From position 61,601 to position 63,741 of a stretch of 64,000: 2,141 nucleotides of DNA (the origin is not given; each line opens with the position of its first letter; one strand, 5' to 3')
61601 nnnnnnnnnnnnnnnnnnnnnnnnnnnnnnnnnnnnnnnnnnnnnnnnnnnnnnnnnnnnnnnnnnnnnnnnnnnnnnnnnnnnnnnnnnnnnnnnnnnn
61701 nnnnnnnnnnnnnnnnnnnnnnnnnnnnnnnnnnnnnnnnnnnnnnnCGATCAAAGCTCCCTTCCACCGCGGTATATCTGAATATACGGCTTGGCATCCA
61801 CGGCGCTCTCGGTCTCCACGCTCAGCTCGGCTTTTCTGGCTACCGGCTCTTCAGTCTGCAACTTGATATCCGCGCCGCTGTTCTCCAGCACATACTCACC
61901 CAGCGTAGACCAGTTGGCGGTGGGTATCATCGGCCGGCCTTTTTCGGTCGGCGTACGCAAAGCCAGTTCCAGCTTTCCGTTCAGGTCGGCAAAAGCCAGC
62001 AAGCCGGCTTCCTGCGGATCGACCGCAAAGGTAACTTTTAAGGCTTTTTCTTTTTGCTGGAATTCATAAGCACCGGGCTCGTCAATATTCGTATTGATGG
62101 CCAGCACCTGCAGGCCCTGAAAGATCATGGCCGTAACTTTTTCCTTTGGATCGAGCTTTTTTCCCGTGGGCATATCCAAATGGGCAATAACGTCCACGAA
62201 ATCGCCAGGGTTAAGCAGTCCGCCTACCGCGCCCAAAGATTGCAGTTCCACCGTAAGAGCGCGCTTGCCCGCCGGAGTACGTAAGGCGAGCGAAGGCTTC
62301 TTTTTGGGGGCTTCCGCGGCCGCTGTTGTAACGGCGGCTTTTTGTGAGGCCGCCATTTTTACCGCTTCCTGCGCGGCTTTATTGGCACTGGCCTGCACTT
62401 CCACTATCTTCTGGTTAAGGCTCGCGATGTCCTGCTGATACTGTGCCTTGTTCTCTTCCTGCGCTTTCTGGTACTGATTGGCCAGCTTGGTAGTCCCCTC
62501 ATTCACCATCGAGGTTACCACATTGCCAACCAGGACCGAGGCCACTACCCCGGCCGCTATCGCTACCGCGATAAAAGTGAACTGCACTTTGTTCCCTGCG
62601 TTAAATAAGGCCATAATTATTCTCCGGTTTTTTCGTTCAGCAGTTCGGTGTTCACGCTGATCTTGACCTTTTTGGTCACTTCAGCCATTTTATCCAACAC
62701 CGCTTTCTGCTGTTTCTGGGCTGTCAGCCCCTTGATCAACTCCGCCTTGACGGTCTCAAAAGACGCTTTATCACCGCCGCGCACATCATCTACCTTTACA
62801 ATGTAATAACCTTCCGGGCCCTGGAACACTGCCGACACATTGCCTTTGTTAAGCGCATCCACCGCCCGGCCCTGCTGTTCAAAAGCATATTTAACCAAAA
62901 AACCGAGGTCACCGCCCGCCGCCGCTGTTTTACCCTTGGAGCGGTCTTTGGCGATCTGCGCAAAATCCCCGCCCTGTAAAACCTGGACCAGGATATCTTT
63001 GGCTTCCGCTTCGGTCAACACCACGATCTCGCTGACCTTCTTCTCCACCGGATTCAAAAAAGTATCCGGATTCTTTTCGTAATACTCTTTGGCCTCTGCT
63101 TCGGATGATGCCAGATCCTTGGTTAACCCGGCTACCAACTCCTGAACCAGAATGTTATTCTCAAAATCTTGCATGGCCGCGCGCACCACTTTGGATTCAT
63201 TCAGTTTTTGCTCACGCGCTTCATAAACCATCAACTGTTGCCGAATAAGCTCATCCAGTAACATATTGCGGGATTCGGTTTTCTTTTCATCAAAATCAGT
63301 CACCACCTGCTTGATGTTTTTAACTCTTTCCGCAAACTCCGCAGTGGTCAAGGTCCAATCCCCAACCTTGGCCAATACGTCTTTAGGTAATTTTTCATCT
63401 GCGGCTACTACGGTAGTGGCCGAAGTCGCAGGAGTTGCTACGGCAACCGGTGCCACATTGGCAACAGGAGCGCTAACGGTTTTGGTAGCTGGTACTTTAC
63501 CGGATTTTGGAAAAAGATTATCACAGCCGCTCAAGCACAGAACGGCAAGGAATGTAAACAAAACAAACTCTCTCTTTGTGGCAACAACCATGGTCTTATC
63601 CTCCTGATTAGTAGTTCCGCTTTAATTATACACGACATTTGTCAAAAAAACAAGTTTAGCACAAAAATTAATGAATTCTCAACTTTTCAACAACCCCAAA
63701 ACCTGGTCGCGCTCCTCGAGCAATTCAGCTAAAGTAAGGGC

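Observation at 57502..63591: Tad-like secretion/pilus block with two unusual fusions: a CpaE(TadZ)-CpaF(TadA) single polypeptide and a secretin with a C-terminal TonB_C-like domain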

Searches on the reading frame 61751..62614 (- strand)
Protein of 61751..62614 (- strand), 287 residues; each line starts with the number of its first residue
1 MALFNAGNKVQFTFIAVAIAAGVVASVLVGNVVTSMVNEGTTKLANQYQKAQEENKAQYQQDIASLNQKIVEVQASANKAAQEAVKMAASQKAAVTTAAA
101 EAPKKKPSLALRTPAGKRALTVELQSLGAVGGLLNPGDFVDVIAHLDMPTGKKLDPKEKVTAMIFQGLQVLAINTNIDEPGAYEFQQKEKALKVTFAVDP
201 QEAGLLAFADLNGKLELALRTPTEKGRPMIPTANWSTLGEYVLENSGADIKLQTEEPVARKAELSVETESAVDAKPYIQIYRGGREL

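Call 3: search_protein_families(library=pfam, proteins=[window:61751-62614:-], max_evalue=0.1)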
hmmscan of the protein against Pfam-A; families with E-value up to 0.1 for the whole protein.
window:61751-62614:- (287 aa): 5 families
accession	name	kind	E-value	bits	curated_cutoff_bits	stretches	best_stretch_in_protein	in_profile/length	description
PF16976.10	RcpC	-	3.9e-23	82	28.8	1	109-220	3-114/114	Flp pilus assembly protein RcpC/CpaB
PF10721.14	DUF2514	-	0.0099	16.4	26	1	24-102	6-83/161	Protein of unknown function (DUF2514)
PF14362.11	DUF4407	-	0.016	14.9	31.3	1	32-97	112-177/297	Domain of unknown function (DUF4407)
PF08534.16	Redoxin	-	0.057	13.6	26.6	0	167-209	62-103/148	Redoxin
PF24072.1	T7_gp14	-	0.095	13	27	0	17-102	5-88/187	T7 virus internal virion protein gp14 family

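Call 4: search_protein_families(library=ncbifam, proteins=[window:61751-62614:-], max_evalue=0.1)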
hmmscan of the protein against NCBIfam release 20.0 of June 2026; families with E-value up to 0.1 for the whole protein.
window:61751-62614:- (287 aa): 5 families
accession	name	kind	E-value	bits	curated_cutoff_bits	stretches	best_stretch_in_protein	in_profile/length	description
TIGR03177.1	pilus_cpaB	equivalog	4.6e-26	91.6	71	1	68-285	69-258/262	Flp pilus assembly protein CpaB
NF033839.1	PspC_subgroup_2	exception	0.01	14.8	500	1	16-86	18-88/557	pneumococcal surface protein PspC, LPXTG-anchored form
NF002330.0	PRK01286.1-5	equivalog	0.031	13.4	511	1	23-87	236-300/384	deoxyguanosinetriphosphate triphosphohydrolase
NF011798.0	PRK15263.1-4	equivalog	0.053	13.4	372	1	6-118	31-144/204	fimbrial protein StaE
NF040965.1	MamP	equivalog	0.1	12.2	300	0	10-102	3-94/290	magnetosome magnetite formation protein MamP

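Call 79: search_solved_structures(query=window:61751-62614:-, max_evalue=0.01)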
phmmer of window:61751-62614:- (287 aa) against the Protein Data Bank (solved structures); distinct sequences matched with E-value up to 0.01: 0.

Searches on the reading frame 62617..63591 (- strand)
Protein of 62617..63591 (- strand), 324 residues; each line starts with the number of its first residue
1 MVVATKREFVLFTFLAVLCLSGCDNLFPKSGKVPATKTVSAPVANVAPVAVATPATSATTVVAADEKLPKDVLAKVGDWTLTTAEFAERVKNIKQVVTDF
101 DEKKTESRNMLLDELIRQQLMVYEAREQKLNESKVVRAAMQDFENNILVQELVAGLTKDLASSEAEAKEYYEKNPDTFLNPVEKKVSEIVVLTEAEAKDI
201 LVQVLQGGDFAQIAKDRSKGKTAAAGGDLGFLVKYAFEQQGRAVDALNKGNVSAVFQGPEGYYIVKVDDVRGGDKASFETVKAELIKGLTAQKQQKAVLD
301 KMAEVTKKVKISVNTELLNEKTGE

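Call 3: search_protein_families(library=pfam, proteins=[window:62617-63591:-], max_evalue=0.1)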
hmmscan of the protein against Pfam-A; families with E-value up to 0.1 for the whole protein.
window:62617-63591:- (324 aa): 5 families
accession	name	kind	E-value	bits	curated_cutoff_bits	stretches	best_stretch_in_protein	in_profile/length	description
PF13145.12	Rotamase_2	-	1e-18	68.7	27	1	163-282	2-120/121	PPIC-type PPIASE domain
PF00639.27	Rotamase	-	1e-11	46.1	21.7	1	193-269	18-97/97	PPIC-type PPIASE domain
PF13616.12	Rotamase_3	-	1.7e-10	41.9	22.5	1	194-270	37-115/116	PPIC-type PPIASE domain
PF13624.11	SurA_N_3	-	0.0001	22.6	27.2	1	71-134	39-110/162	SurA-like N-terminal domain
PF13623.11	SurA_N_2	-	0.00032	21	28.5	1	70-133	40-111/145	SurA-like N-terminal domain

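Call 4: search_protein_families(library=ncbifam, proteins=[window:62617-63591:-], max_evalue=0.1)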
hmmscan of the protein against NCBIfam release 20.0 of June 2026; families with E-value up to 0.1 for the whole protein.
window:62617-63591:- (324 aa): 9 families
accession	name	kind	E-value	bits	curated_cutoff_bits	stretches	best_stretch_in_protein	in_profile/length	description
NF000809.0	PRK00059.1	equivalog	4.6e-24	85.4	303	1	143-315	155-332/336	peptidylprolyl isomerase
NF008054.0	PRK10788.1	equivalog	1.1e-22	80.5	493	1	157-309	244-393/626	peptidylprolyl isomerase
NF002827.0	PRK03002.1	equivalog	5.7e-10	38.7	343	1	144-317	96-272/285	peptidylprolyl isomerase PrsA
TIGR02925.1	cis_trans_EpsD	equivalog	8.9e-10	38.6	108.9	1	66-269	22-224/232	EpsD family peptidyl-prolyl cis-trans isomerase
NF008038.0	PRK10770.1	equivalog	2.4e-08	33.2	394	1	144-312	149-320/431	peptidylprolyl isomerase SurA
TIGR02933.1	nifM_nitrog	equivalog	2.6e-07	30.8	168.2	1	110-296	55-246/256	nitrogen fixation protein NifM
NF002824.0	PRK02998.1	subfamily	4.1e-07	29.7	360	1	172-311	124-266/283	peptidylprolyl isomerase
NF011969.0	PRK15441.1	equivalog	5.3e-06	26.8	127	1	188-261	9-76/93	peptidylprolyl isomerase PpiC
NF003356.0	PRK04405.1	subfamily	0.0073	15.4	339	1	183-314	144-280/299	peptidylprolyl isomerase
